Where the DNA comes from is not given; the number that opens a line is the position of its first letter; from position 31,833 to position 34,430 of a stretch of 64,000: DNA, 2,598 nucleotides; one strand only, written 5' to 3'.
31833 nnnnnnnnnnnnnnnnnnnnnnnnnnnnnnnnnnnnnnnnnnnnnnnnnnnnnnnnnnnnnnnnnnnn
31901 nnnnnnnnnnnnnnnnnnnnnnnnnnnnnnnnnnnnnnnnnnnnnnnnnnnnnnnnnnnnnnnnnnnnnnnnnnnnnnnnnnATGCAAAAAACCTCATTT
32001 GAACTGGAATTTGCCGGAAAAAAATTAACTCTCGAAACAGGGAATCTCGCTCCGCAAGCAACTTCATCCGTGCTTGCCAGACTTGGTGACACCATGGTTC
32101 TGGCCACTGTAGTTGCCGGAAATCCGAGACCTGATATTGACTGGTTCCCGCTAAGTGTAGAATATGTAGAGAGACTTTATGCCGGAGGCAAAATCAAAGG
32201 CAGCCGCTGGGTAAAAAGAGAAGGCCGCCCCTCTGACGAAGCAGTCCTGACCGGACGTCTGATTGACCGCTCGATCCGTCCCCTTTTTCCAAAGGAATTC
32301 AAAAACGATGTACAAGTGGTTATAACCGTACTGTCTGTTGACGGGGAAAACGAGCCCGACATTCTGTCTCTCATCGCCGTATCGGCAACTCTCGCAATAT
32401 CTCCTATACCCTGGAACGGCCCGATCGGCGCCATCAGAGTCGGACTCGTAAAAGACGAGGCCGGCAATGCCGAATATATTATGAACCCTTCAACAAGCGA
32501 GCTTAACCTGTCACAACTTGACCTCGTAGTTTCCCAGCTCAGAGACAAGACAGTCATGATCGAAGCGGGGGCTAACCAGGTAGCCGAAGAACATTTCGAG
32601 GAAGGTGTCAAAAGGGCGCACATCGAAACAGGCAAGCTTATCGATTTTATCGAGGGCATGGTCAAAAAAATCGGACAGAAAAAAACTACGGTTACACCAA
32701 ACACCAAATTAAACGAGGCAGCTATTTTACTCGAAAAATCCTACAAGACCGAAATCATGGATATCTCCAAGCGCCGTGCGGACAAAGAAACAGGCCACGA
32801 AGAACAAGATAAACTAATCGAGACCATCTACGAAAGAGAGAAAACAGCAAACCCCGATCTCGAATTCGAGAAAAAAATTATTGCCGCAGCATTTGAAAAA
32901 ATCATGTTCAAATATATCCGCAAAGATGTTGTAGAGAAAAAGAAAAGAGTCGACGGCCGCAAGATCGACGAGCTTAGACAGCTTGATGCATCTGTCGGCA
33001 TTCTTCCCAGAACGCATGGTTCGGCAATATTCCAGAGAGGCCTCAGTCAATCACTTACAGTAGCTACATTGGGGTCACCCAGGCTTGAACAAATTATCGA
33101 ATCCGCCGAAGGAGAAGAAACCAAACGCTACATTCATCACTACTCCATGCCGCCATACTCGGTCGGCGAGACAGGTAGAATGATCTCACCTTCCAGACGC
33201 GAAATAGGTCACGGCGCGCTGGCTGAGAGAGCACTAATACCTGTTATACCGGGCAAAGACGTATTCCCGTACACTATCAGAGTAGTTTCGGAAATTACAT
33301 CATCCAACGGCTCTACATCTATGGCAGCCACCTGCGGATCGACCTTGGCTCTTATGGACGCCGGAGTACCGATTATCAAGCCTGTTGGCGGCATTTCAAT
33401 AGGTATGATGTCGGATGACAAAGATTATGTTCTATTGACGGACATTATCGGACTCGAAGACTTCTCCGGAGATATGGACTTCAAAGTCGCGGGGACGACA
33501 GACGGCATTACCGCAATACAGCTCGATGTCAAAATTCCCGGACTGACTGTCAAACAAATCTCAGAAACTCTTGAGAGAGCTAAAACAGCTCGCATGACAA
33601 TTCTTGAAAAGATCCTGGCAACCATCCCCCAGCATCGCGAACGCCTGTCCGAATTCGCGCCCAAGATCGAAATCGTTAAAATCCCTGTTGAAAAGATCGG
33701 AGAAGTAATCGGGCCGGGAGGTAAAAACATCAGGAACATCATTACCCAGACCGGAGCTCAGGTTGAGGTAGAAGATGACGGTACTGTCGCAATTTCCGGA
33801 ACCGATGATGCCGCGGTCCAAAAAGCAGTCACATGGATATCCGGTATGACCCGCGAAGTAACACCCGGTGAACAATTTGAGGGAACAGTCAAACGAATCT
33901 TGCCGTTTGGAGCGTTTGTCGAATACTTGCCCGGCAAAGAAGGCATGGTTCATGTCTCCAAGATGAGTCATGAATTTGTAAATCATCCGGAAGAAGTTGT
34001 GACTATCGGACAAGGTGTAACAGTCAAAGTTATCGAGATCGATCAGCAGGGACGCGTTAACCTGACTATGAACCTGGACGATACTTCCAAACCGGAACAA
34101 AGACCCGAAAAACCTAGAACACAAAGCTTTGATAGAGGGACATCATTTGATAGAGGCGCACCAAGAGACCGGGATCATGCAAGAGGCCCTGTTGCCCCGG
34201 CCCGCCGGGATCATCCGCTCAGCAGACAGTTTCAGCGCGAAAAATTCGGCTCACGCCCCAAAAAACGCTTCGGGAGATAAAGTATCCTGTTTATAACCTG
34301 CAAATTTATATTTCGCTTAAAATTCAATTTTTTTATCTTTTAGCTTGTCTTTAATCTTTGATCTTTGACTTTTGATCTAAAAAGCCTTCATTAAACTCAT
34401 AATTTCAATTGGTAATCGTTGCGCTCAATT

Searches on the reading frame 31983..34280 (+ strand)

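Call 6: search_protein_families(library=pfam, proteins=[window:31983-34280:+], max_evalue=0.01)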
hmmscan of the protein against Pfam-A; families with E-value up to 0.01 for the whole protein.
window:31983-34280:+ (765 aa): 9 families
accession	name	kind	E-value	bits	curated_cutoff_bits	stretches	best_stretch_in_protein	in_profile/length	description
PF01138.27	RNase_PH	-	6.4e-53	179.1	25.5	2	13-143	3-130/130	3' exoribonuclease family, domain 1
PF00575.29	S1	-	6e-17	62.2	22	1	627-695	3-72/74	S1 RNA binding domain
PF03725.20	RNase_PH_C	-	2e-14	53.7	20.8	2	146-213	1-65/67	3' exoribonuclease family, domain 2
PF00013.35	KH_1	-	1.6e-13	50.6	21.5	1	563-619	2-64/66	KH domain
PF23459.1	S1_RRP5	-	3.4e-07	31.2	27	1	626-691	1-66/72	RRP5 S1 domain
PF03726.19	PNPase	-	2.5e-05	25.1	24.6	1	269-327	24-81/81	Polyribonucleotide nucleotidyltransferase, RNA binding domain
PF22675.2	KH-I_KHDC4-BBP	-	0.00026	21.2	30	1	572-606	8-42/76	KHDC4/BBP-like, KH-domain type I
PF07650.23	KH_2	-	0.0035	17.6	22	0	563-603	27-67/78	KH domain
PF23052.1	KH_N4BP1_2nd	-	0.0051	17.3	27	0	579-627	21-68/120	N4BP1, second type I KH-domain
